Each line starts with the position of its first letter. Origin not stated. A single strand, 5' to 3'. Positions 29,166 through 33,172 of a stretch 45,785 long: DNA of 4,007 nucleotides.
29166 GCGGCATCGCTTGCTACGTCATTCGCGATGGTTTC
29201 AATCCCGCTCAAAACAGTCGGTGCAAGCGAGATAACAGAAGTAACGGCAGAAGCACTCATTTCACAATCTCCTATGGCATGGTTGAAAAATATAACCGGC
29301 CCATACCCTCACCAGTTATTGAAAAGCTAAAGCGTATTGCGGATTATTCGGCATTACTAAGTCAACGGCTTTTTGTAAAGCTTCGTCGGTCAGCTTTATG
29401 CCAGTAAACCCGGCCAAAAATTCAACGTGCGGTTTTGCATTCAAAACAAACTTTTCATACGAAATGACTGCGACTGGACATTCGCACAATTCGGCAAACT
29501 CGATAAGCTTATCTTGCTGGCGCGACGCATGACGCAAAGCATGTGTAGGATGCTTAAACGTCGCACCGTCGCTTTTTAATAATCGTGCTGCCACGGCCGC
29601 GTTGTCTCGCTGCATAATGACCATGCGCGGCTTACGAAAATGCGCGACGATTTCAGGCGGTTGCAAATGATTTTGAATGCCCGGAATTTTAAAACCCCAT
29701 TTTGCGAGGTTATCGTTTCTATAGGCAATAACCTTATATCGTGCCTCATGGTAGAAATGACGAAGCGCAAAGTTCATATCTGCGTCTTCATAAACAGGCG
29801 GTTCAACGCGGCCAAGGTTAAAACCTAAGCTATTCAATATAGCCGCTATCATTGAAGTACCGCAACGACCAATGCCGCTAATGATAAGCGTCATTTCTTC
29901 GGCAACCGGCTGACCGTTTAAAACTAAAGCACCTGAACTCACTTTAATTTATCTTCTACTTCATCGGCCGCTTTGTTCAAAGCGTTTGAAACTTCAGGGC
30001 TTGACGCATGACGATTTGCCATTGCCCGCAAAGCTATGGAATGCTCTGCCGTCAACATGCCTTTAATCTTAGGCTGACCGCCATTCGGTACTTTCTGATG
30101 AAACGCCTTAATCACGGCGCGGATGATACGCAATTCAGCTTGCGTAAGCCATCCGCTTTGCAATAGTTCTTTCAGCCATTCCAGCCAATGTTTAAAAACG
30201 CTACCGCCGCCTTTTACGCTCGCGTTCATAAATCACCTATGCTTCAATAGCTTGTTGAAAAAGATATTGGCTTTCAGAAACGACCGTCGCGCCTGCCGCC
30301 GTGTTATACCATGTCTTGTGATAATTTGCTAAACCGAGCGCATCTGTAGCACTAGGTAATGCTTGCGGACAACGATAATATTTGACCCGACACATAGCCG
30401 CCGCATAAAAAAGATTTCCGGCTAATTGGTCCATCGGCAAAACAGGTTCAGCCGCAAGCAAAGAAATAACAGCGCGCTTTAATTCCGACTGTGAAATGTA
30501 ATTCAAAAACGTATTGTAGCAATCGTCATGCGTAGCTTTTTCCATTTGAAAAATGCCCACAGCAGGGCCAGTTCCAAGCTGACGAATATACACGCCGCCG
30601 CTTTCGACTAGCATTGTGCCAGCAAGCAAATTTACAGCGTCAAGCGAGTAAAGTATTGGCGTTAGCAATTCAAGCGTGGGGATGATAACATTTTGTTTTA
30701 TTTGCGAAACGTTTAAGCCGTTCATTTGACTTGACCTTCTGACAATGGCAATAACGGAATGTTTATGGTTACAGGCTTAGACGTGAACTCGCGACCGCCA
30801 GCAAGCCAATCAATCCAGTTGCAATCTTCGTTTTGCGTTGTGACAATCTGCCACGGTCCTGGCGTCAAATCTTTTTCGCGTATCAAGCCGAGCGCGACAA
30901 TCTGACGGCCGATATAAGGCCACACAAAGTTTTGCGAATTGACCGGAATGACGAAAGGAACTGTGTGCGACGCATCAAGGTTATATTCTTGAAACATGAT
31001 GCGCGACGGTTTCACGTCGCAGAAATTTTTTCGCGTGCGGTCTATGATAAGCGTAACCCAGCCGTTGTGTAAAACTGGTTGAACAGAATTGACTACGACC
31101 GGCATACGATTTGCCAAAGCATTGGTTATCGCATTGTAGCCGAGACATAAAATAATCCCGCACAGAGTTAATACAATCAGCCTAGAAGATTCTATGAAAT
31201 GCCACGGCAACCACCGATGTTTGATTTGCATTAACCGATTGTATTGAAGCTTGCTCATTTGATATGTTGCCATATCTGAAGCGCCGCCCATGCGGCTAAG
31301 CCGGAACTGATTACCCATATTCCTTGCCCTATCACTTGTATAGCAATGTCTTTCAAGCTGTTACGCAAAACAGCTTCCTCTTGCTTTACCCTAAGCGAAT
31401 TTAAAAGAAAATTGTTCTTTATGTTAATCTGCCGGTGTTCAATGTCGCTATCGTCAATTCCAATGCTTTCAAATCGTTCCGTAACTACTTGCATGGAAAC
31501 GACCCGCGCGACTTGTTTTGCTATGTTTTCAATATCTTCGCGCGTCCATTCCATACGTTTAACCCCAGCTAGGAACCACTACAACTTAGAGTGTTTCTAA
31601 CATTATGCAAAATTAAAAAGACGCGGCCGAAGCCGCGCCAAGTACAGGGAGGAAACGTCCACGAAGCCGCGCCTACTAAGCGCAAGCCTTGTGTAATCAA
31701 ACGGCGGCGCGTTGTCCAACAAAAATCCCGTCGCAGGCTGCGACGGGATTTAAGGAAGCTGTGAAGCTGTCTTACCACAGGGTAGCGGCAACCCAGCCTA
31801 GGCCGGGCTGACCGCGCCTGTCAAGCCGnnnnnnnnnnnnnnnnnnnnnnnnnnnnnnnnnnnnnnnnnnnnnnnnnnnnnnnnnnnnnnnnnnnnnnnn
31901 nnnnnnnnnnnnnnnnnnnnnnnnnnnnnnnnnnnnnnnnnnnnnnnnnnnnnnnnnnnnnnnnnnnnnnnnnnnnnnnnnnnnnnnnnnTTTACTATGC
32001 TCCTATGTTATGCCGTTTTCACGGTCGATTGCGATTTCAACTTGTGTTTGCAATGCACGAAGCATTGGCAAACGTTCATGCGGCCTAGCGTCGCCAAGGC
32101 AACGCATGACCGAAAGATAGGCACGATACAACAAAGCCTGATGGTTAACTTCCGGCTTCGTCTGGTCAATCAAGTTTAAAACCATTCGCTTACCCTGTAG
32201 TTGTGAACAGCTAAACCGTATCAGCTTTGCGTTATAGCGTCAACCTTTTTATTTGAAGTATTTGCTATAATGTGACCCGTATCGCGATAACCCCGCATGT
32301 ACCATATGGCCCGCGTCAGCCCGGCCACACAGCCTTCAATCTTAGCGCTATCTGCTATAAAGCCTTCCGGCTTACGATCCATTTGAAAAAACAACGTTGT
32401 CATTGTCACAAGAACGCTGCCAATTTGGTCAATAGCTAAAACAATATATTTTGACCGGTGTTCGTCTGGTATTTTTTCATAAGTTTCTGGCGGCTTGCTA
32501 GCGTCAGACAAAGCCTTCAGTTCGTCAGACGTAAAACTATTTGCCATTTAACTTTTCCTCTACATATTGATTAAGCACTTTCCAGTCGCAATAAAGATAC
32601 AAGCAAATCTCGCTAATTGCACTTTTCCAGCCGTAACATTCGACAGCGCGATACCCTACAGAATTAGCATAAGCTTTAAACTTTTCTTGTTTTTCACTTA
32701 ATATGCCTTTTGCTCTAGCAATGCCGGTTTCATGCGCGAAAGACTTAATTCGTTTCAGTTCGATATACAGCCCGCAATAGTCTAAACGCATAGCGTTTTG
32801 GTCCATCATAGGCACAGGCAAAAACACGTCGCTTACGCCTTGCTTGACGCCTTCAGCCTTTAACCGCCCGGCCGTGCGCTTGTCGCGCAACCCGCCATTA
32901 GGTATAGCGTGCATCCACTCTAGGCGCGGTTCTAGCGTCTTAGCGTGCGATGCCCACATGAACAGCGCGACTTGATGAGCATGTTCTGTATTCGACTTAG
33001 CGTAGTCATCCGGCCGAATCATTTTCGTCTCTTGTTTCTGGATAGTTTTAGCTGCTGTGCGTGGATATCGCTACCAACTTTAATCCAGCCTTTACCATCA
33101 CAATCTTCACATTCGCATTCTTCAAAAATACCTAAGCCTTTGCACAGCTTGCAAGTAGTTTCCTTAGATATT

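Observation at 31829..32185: Flp/Tad pilin gene carried as a moron, with Ala in place of the canonical Gly at the prepilin-peptidase cleavage site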

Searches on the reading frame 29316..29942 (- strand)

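Call 34: search_protein_families(library=phrogs, proteins=[window:29316-29942:-], max_evalue=0.001)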
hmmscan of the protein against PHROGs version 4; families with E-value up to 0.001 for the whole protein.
window:29316-29942:- (208 aa): 0 families

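Call 65: search_protein_families(library=ncbifam, proteins=[window:29316-29942:-], max_evalue=0.01)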
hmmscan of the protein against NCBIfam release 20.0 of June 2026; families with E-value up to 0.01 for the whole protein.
window:29316-29942:- (208 aa): 0 families

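Call 79: search_protein_families(library=pfam, proteins=[window:29316-29942:-], max_evalue=1)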
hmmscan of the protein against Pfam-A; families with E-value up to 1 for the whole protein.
window:29316-29942:- (208 aa): 2 families
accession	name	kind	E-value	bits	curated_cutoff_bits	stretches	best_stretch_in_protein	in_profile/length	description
PF13469.12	Sulfotransfer_3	-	2.5e-06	28.4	27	1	61-186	83-216/216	Sulfotransferase family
PF00685.33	Sulfotransfer_1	-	0.00029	20.8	22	1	157-196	156-195/255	Sulfotransferase domain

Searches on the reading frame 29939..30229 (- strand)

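Call 34: search_protein_families(library=phrogs, proteins=[window:29939-30229:-], max_evalue=0.001)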
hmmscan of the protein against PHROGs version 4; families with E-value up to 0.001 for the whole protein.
window:29939-30229:- (96 aa): 0 families

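Call 65: search_protein_families(library=ncbifam, proteins=[window:29939-30229:-], max_evalue=0.01)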
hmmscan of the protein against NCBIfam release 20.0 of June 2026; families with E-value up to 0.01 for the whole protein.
window:29939-30229:- (96 aa): 0 families

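Call 79: search_protein_families(library=pfam, proteins=[window:29939-30229:-], max_evalue=1)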
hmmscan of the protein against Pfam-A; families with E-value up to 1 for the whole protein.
window:29939-30229:- (96 aa): 3 families
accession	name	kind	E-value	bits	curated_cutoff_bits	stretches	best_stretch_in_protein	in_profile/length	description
PF07913.16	DUF1678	-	0.024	14.8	25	1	15-94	74-152/196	Protein of unknown function (DUF1678)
PF09851.14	SHOCT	-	0.037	14.2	27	1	19-38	6-25/28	Short C-terminal domain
PF16821.10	C_Hendra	-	0.12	12.6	30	1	17-48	119-150/153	C protein from hendra and measles viruses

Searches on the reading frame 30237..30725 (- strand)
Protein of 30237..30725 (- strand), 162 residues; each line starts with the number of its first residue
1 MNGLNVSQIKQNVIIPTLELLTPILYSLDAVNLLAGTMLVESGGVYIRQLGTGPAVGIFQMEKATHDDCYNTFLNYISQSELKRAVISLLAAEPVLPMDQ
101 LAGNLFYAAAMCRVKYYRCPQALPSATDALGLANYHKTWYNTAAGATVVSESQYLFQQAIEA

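Call 4: search_protein_families(library=pfam, proteins=[window:30240-30725:-], max_evalue=0.1)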
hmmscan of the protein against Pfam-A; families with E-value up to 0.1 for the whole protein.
seq(162 aa): 0 families

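Call 9: search_protein_families(library=phrogs, proteins=[window:30237-30725:-], max_evalue=0.00001)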
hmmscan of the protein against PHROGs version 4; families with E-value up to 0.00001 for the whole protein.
window:30237-30725:- (162 aa): 1 family
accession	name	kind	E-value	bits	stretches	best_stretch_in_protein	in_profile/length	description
phrog_3108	-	unknown function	1.1e-32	113.9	1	5-150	2-146/160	-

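Call 65: search_protein_families(library=ncbifam, proteins=[window:30237-30725:-], max_evalue=0.01)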
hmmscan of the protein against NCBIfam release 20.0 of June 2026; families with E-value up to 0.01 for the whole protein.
window:30237-30725:- (162 aa): 0 families

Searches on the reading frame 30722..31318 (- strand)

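Call 4: search_protein_families(library=pfam, proteins=[window:30725-31318:-], max_evalue=0.1)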
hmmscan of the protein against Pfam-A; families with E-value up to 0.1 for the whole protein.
seq(198 aa): 0 families

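Call 34: search_protein_families(library=phrogs, proteins=[window:30722-31318:-], max_evalue=0.001)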
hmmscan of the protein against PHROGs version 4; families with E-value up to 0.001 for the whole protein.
window:30722-31318:- (198 aa): 0 families

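Call 65: search_protein_families(library=ncbifam, proteins=[window:30722-31318:-], max_evalue=0.01)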
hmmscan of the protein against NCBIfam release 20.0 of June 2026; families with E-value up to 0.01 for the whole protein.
window:30722-31318:- (198 aa): 0 families

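Call 79: search_protein_families(library=pfam, proteins=[window:30722-31318:-], max_evalue=1)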
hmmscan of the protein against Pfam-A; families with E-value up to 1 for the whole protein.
window:30722-31318:- (198 aa): 1 family
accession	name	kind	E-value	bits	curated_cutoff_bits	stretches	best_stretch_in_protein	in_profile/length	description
PF03307.20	Adeno_E3_15_3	-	0.22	12.1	35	1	98-139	38-76/116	Adenovirus 15.3kD protein in E3 region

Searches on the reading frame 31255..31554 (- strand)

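Call 4: search_protein_families(library=pfam, proteins=[window:31258-31554:-], max_evalue=0.1)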
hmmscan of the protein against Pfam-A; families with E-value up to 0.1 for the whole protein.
seq(99 aa): 0 families

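Call 34: search_protein_families(library=phrogs, proteins=[window:31255-31554:-], max_evalue=0.001)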
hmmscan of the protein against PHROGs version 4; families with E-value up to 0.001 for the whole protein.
window:31255-31554:- (99 aa): 0 families

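Call 65: search_protein_families(library=ncbifam, proteins=[window:31255-31554:-], max_evalue=0.01)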
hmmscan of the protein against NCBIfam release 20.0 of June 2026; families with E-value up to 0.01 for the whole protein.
window:31255-31554:- (99 aa): 0 families

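Call 79: search_protein_families(library=pfam, proteins=[window:31255-31554:-], max_evalue=1)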
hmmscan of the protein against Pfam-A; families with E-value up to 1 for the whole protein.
window:31255-31554:- (99 aa): 1 family
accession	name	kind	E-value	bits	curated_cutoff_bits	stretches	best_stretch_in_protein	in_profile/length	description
PF11780.13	DUF3318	-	0.1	12.9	25.9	1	48-97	58-118/141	Protein of unknown function (DUF3318)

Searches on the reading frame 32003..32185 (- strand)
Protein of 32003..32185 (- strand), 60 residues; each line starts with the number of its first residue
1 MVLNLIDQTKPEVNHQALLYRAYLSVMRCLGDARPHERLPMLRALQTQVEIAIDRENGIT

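Call 4: search_protein_families(library=pfam, proteins=[window:32006-32185:-], max_evalue=0.1)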
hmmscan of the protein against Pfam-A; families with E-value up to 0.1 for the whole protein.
seq(60 aa): 0 families

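Call 34: search_protein_families(library=phrogs, proteins=[window:32003-32185:-], max_evalue=0.001)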
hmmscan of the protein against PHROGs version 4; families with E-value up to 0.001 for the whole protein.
window:32003-32185:- (60 aa): 0 families

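Call 52: find_homologous_proteins(query=window:32006-32185:-, max_evalue=0.001)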
Query seq(60 aa) (60 aa): 3 proteins with E <= 0.001 among 3 candidates.
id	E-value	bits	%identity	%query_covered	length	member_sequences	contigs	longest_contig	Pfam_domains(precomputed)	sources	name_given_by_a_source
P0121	1.1e-29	118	97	100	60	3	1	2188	-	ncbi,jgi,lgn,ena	jgi:hypothetical protein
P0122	4.8e-21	91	85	88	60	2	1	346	-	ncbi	-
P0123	2.6e-18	82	70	100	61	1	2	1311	-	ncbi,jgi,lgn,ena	jgi:hypothetical protein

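Call 65: search_protein_families(library=ncbifam, proteins=[window:32003-32185:-], max_evalue=0.01)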
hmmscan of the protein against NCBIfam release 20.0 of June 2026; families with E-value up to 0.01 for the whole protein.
window:32003-32185:- (60 aa): 0 families

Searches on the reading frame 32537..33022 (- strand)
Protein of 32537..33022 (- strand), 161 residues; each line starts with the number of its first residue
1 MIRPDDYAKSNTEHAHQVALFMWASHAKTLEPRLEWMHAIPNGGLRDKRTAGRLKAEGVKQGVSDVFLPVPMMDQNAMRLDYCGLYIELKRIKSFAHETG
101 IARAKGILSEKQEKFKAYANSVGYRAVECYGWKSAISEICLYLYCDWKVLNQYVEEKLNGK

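Call 4: search_protein_families(library=pfam, proteins=[window:32540-33022:-], max_evalue=0.1)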
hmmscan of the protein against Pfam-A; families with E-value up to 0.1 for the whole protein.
seq(161 aa): 1 family
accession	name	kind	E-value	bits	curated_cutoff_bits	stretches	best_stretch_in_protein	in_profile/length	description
PF08774.17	VRR_NUC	-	0.0017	18.8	23.8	1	12-131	2-114/116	VRR-NUC domain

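Call 9: search_protein_families(library=phrogs, proteins=[window:32537-33022:-], max_evalue=0.00001)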
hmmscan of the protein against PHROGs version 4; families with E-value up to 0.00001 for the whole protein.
window:32537-33022:- (161 aa): 2 families
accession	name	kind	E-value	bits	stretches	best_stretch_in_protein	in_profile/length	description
phrog_824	-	unknown function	1.8e-38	134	1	6-143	59-175/265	-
phrog_2363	-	unknown function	4.2e-12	47.1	1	5-95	53-134/192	-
